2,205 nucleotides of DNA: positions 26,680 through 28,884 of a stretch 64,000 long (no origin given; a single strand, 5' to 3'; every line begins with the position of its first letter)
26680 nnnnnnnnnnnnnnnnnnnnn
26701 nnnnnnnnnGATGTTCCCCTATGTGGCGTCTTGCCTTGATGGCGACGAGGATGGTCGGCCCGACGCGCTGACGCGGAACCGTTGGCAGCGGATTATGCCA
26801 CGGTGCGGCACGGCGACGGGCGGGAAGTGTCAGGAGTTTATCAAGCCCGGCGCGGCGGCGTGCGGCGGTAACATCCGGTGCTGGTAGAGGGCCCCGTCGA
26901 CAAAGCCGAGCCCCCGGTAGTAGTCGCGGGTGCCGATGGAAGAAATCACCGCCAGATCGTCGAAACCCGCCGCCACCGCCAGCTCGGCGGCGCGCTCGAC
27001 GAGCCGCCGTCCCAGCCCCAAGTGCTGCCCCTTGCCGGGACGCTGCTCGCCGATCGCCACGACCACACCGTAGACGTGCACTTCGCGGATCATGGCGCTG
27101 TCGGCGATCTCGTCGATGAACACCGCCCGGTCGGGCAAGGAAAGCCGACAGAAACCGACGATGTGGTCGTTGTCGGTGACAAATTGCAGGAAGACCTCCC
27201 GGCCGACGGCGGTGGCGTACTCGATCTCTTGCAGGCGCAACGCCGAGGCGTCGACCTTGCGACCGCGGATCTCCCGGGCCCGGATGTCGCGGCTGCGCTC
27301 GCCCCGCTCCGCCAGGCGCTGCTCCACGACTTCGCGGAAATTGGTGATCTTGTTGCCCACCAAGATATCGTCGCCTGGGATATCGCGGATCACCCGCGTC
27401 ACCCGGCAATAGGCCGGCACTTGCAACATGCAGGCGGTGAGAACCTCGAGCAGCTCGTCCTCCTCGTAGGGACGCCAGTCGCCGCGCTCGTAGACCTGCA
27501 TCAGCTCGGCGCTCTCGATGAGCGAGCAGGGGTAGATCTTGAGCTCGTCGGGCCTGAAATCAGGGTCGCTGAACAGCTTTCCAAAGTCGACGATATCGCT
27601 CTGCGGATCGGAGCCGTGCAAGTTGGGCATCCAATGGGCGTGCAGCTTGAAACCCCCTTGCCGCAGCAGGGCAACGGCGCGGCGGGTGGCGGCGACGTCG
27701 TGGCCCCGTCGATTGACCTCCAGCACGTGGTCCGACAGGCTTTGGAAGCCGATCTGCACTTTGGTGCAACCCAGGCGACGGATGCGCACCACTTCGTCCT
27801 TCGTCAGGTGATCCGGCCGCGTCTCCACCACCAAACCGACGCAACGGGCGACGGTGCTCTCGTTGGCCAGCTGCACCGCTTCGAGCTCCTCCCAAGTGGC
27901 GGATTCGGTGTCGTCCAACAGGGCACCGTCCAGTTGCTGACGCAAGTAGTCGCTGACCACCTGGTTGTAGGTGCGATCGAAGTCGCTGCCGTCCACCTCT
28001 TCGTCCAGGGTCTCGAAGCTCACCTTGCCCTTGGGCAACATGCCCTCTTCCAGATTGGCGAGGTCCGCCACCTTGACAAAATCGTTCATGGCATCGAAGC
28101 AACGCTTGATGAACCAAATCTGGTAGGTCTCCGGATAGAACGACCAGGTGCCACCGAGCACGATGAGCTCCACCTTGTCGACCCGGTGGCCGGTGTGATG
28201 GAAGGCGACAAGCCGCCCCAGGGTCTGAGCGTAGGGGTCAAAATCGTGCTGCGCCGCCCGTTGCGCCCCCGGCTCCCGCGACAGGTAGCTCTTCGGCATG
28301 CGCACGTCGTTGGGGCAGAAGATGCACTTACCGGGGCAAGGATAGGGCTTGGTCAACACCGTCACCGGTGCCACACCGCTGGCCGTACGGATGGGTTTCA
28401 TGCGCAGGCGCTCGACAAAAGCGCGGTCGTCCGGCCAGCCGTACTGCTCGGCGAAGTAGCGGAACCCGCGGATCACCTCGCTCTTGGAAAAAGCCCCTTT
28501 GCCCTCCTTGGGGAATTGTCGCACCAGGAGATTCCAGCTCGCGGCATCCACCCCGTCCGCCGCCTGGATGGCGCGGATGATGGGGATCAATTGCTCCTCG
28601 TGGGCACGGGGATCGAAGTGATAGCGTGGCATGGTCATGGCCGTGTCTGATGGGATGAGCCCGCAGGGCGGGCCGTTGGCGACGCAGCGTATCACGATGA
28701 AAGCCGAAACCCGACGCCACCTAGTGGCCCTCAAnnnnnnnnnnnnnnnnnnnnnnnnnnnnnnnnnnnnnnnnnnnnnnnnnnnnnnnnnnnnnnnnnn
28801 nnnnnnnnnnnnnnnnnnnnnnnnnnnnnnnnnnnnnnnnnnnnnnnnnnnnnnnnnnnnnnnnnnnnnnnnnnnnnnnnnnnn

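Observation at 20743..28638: Collinear minus-strand run: Elp3-like rSAM/GNAT -> KAS with insertion -> membrane protein -> GTPase -> MtaB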

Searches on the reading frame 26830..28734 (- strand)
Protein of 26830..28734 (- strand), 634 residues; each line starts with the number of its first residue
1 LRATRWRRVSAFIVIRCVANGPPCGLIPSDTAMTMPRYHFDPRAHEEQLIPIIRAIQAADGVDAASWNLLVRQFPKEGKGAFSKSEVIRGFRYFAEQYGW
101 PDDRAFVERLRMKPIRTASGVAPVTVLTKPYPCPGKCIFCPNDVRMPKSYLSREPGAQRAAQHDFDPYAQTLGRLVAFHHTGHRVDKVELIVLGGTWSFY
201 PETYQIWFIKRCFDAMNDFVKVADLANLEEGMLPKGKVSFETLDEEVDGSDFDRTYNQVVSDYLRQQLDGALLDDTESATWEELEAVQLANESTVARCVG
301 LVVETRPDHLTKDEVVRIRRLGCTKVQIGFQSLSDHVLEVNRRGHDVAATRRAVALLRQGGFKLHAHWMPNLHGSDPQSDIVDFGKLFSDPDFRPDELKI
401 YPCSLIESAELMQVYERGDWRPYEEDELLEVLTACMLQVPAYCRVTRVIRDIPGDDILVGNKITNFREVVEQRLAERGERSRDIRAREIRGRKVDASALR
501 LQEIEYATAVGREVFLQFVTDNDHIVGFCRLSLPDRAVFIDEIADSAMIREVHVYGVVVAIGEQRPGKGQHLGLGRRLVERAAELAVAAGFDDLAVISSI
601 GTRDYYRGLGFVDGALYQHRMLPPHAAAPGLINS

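Call 4: search_protein_families(library=pfam, proteins=[window:26830-28734:-], max_evalue=0.01)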
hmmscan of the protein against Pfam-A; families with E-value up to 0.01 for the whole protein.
window:26830-28734:- (634 aa): 4 families
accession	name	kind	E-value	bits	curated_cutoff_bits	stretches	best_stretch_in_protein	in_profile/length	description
PF16199.10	Radical_SAM_C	-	2.6e-16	59.9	31.9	1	395-475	1-84/85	Radical_SAM C-terminal domain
PF04055.27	Radical_SAM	-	1.3e-10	42.2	29.5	1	300-364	79-143/166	Radical SAM superfamily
PF00583.31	Acetyltransf_1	-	0.00088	20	20.7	1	513-611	33-116/116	Acetyltransferase (GNAT) family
PF13673.13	Acetyltransf_10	-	0.01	16.3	23.6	0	569-613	63-109/128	Acetyltransferase (GNAT) domain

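Call 5: search_protein_families(library=ncbifam, proteins=[window:26830-28734:-], max_evalue=0.01)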
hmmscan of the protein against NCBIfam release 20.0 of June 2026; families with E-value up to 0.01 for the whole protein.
window:26830-28734:- (634 aa): 10 families
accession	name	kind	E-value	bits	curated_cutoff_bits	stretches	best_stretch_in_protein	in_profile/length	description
TIGR01211.1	ELP3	subfamily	5.9e-142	473.8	350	1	105-617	50-517/522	tRNA uridine(34) 5-carboxymethylaminomethyl modification radical SAM/GNAT enzyme Elp3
TIGR01212.1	TIGR01212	equivalog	9.7e-16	57.7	180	1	284-477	93-292/302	tRNA modification radical SAM protein MnmL/YtqA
TIGR04013.1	B12_SAM_MJ_1487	hypoth_equivalog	2.3e-07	30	251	1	304-363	246-306/382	TIGR04013 family B12-binding domain/radical SAM domain-containing protein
NF006067.1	PRK08208.1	equivalog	2.7e-07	29.9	380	1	296-414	122-238/427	STM4012 family radical SAM protein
TIGR03994.1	rSAM_HemZ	equivalog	1.4e-06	27.7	321.4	1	290-363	164-238/401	coproporphyrinogen dehydrogenase HemZ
NF040546.1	rSAM_CUAEP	equivalog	6.4e-05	21.8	500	1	309-370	258-321/468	CUAEP/CCAEP-tail radical SAM (seleno)protein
TIGR01210.1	TIGR01210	equivalog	0.00045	19.5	212.15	1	297-367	102-174/313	archaeosine biosynthesis radical SAM protein RaSEA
TIGR00539.1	hemN_rel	equivalog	0.00079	18.6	205.4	1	300-363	88-151/361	radical SAM family heme chaperone HemW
TIGR02026.1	BchE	equivalog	0.0017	17.3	481.35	1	296-378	266-353/497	magnesium-protoporphyrin IX monomethyl ester anaerobic oxidative cyclase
NF006060.0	PRK08207.1-3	equivalog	0.0092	14.8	653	0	305-363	248-306/477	coproporphyrinogen III oxidase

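Call 19: find_homologous_proteins(query=window:26830-28734:-)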
Query window:26830-28734:- (634 aa): 8000 proteins with E <= 0.001 among 8000 candidates; the best 120 are listed.
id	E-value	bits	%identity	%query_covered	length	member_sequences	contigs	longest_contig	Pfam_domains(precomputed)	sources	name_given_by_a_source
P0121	0.0e+0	1386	100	95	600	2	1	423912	PF16199.11,PF04055.28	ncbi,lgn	-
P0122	0.0e+0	1150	83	93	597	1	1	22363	PF16199.11,PF04055.28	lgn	-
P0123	0.0e+0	1138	81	95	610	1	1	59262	PF16199.11,PF04055.28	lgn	-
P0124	0.0e+0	1029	75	92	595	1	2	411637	PF16199.11,PF04055.28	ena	-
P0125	0.0e+0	1029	75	93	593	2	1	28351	PF16199.11,PF04055.28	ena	-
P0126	0.0e+0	1019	72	95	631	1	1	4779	PF16199.11,PF04055.28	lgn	-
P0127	8.0e-290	981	70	93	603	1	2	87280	PF16199.11,PF04055.28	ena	-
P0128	4.4e-286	969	73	92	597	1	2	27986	PF16199.11,PF04055.28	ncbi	-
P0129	1.5e-283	960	71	93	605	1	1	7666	PF16199.11,PF04055.28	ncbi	ncbi:MAG: tRNA uridine(34) 5-carboxymethylaminomethyl modification radical SAM/GNAT enzyme Elp3 [Aci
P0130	1.7e-283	960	69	93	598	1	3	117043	PF16199.11,PF04055.28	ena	-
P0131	1.4e-282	957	71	92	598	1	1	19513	PF13673.14,PF16199.11,PF04055.28,PF13508.14,PF00583.32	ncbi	-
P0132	1.0e-281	954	68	93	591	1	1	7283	PF16199.11,PF04055.28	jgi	jgi:elongator complex protein 3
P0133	1.7e-281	954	71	93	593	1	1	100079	PF16199.11,PF04055.28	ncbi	-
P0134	1.8e-279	947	70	94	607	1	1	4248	PF16199.11,PF04055.28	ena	-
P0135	2.0e-277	940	70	93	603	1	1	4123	PF16199.11,PF04055.28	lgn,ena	-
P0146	8.3e-272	922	68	94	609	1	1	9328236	PF16199.11,PF04055.28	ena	-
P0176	3.7e-257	873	64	94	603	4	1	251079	PF16199.11,PF04055.28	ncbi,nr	ncbi:MAG: tRNA uridine(34) 5-carboxymethylaminomethyl modification radical SAM/GNAT enzyme Elp3 [Del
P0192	1.4e-250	852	63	92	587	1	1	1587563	PF16199.11,PF04055.28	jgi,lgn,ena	-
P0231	1.3e-243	829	62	94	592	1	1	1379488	PF16199.11,PF04055.28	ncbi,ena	-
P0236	1.9e-243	828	61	93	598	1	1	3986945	PF16199.11,PF04055.28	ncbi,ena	-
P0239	2.9e-243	827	63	93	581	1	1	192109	PF16199.11,PF04055.28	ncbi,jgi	jgi:elongator complex protein 3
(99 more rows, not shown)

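Call 20: search_solved_structures(query=window:26830-28734:-, show_alignments=1)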
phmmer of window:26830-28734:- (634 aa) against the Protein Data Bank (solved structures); distinct sequences matched with E-value up to 0.001: 9.
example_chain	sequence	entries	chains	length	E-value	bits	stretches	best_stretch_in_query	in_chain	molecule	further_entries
6iaz_A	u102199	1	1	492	3.1e-99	336.7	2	283-617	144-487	Histone acetyltransferase, ELP3 family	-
6ia8_A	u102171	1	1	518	3.3e-99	336.6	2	283-617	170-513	Histone acetyltransferase, ELP3 family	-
6iad_A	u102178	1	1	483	4.8e-99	336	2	283-617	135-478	Histone acetyltransferase, ELP3 family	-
5l7j_A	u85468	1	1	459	8e-98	332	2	284-615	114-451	ELP3 family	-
6ia6_A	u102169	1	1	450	4.1e-88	299.9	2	284-615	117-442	ELP3 family, ELP3 family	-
5l7l_A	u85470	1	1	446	1.8e-87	297.8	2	284-615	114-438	ELP3 family, ELP3 family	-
8ptx_C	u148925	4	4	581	1.5e-82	281.5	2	285-622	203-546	Elongator complex protein 3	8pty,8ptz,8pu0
8avg_C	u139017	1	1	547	9.7e-82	278.8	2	286-621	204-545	Elongator complex protein 3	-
6qk7_C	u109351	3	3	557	9.5e-77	262.4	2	286-616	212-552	Elongator complex protein 3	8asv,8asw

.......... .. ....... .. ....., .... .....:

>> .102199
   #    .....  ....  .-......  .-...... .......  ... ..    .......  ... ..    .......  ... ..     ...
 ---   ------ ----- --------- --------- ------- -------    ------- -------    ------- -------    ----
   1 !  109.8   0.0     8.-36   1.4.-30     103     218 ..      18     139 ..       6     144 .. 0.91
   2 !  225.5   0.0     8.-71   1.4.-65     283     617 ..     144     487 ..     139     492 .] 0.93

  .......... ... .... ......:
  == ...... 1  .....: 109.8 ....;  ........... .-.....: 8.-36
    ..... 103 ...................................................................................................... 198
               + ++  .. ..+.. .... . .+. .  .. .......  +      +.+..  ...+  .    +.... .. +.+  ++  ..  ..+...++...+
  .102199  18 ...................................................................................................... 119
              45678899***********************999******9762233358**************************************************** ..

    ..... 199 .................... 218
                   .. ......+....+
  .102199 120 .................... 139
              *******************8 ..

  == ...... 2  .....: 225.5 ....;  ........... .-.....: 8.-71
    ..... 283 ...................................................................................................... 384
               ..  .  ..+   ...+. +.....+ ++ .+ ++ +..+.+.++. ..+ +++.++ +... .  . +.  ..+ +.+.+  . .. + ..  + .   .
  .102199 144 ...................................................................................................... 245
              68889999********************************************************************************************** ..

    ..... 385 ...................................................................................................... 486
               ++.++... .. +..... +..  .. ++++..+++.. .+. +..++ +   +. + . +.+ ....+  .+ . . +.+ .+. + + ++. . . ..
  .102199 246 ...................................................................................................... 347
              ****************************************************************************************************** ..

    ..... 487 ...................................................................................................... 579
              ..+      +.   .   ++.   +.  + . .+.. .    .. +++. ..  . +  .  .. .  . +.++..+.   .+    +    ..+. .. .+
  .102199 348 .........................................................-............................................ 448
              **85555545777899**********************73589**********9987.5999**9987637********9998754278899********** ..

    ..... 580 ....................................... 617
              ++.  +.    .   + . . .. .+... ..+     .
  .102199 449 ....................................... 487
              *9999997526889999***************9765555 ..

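Call 22: find_encoding_contigs(protein=P0121, flank=10000, max_places=2)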
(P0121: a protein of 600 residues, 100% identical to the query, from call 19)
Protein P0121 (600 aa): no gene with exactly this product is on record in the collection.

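Call 23: find_encoding_contigs(protein=P0236, flank=8000, max_places=2)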
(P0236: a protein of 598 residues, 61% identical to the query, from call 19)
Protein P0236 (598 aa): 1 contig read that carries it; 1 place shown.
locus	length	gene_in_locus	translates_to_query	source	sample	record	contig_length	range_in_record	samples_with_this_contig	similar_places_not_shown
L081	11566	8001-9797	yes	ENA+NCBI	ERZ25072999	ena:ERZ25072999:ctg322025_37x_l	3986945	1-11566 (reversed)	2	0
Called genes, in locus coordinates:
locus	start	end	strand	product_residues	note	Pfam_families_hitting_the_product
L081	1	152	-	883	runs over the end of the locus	PF07715:Plug, PF00593:TonB_dep_Rec_b-barrel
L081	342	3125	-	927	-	PF10282:Lactonase (faint), PF25174:Beta-prop_THOC3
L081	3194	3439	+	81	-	-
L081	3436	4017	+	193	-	-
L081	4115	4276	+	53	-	-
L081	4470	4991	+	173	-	-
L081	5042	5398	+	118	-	-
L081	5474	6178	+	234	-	PF01904:DUF72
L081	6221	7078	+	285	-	-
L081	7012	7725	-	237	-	PF13489:Methyltransf_23, PF08241:Methyltransf_11, PF08242:Methyltransf_12, PF13649:Methyltransf_25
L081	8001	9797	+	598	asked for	PF04055:Radical_SAM, PF16199:Radical_SAM_C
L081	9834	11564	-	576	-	?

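Call 24: find_encoding_contigs(protein=P0146, flank=8000, max_places=2)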
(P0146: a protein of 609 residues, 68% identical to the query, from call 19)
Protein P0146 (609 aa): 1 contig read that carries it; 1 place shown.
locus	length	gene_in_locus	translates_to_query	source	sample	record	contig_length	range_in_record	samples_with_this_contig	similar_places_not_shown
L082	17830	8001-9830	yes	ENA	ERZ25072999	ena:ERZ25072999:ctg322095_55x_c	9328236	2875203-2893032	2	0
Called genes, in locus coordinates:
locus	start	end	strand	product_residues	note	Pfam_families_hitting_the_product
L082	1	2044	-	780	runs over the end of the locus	PF04879:Molybdop_Fe4S4, PF00384:Molybdopterin, PF01568:Molydop_binding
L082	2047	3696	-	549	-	PF14537:Cytochrom_c3_2 (faint), PF14522:Cytochrome_C7 (faint), PF13447:Multi-haem_cyto, PF13435:Cytochrome_C554 (weak)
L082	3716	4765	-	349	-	PF00033:Cytochrome_B, PF13631:Cytochrom_B_N_2, PF00032:Cytochrom_B_C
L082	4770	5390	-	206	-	PF00355:Rieske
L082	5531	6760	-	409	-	PF13372:Alginate_exp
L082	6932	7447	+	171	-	PF04978:MST (weak), PF12867:DinB_2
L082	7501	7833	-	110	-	PF07411:DUF1508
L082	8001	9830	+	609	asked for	PF04055:Radical_SAM (weak), PF16199:Radical_SAM_C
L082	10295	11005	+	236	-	-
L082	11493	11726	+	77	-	-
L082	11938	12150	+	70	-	-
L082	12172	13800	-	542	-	PF00884:Sulfatase, PF01663:Phosphodiest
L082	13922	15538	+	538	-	PF00109:ketoacyl-synt, PF02801:Ketoacyl-synt_C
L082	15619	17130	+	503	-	-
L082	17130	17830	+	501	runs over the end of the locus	PF01926:MMR_HSR1, PF11981:DUF3482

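Call 36: find_encoding_contigs(protein=P0192, flank=8000, max_places=1)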
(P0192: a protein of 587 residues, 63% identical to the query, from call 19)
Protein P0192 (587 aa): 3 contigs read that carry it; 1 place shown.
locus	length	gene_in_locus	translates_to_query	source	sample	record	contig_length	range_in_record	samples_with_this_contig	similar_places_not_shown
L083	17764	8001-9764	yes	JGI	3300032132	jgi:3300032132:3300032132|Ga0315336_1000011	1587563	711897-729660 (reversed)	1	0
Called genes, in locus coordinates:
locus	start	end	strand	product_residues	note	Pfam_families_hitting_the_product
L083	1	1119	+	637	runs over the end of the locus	-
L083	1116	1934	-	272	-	PF06325:PrmA, PF05175:MTS (weak), PF13649:Methyltransf_25 (weak)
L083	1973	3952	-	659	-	PF17957:Big_7 (faint), PF13519:VWA_2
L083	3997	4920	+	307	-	PF00890:FAD_binding_2 (faint), PF01266:DAO (faint), PF03486:HI0933_like (faint), PF07992:Pyr_redox_2, PF13450:NAD_binding_8 (weak), PF13454:NAD_binding_9 (faint), PF13738:Pyr_redox_3 (faint)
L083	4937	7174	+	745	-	PF01663:Phosphodiest (faint), PF00884:Sulfatase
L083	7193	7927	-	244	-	PF02353:CMAS (weak), PF13489:Methyltransf_23, PF13847:Methyltransf_31, PF08241:Methyltransf_11, PF08242:Methyltransf_12, PF13649:Methyltransf_25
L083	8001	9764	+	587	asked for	PF04055:Radical_SAM, PF16199:Radical_SAM_C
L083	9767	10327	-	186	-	-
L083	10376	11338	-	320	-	PF02574:S-methyl_trans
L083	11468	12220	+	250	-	PF02544:Steroid_dh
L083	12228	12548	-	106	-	PF01906:YbjQ_1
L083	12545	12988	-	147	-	-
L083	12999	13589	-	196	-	PF07638:Sigma70_ECF (weak), PF04542:Sigma70_r2, PF08281:Sigma70_r4_2, PF04545:Sigma70_r4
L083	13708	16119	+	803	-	PF01935:DUF87 (weak)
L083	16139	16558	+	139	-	-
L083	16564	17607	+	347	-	PF00534:Glycos_transf_1, PF13692:Glyco_trans_1_4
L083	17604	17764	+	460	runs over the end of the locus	PF00534:Glycos_transf_1, PF13692:Glyco_trans_1_4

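Call 37: find_encoding_contigs(protein=P0231, flank=8000, max_places=1)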
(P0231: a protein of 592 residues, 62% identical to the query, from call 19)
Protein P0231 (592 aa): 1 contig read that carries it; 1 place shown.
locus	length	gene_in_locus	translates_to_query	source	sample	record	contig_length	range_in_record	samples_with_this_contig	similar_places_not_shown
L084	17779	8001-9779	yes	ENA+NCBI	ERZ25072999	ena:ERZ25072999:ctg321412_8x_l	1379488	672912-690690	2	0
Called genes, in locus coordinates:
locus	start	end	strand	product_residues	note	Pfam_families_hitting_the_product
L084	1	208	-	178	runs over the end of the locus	-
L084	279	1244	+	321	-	PF01636:APH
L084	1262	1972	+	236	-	PF03167:UDG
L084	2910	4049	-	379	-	PF01548:DEDD_Tnp_IS110, PF02371:Transposase_20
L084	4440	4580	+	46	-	-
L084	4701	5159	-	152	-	-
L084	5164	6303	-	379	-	PF01548:DEDD_Tnp_IS110, PF02371:Transposase_20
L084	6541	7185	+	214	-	-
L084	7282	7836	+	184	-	-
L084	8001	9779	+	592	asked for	PF04055:Radical_SAM, PF16199:Radical_SAM_C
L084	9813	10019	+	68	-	PF12441:CopG_antitoxin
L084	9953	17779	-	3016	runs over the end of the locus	-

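Call 38: find_encoding_contigs(protein=P0176, flank=8000, max_places=1)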
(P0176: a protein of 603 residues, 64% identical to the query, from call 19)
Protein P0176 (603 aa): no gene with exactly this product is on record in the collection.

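Call 39: find_encoding_contigs(protein=P0239, flank=8000, max_places=1)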
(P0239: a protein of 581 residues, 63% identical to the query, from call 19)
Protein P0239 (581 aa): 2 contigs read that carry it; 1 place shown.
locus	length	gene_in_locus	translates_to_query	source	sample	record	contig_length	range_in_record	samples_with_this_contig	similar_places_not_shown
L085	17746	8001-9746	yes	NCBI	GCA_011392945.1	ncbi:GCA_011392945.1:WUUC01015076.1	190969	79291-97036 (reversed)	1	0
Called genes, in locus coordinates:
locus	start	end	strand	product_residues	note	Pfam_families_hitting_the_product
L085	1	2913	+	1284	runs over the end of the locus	-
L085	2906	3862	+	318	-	PF01636:APH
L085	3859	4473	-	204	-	-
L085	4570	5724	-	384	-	PF01168:Ala_racemase_N, PF14031:D-ser_dehydrat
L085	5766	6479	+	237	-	PF03167:UDG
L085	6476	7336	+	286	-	PF02585:PIG-L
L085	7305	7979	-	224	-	PF08003:Methyltransf_9 (weak), PF13489:Methyltransf_23, PF13847:Methyltransf_31, PF08241:Methyltransf_11, PF08242:Methyltransf_12, PF13649:Methyltransf_25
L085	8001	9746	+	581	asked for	PF04055:Radical_SAM (weak), PF16199:Radical_SAM_C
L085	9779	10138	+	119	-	PF07238:PilZ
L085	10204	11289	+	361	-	PF00069:Pkinase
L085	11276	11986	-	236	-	PF00149:Metallophos, PF12850:Metallophos_2 (weak)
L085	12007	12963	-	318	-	PF00719:Pyrophosphatase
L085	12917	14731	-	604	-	-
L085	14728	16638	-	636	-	-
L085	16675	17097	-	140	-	PF08786:DcrB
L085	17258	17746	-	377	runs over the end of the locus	-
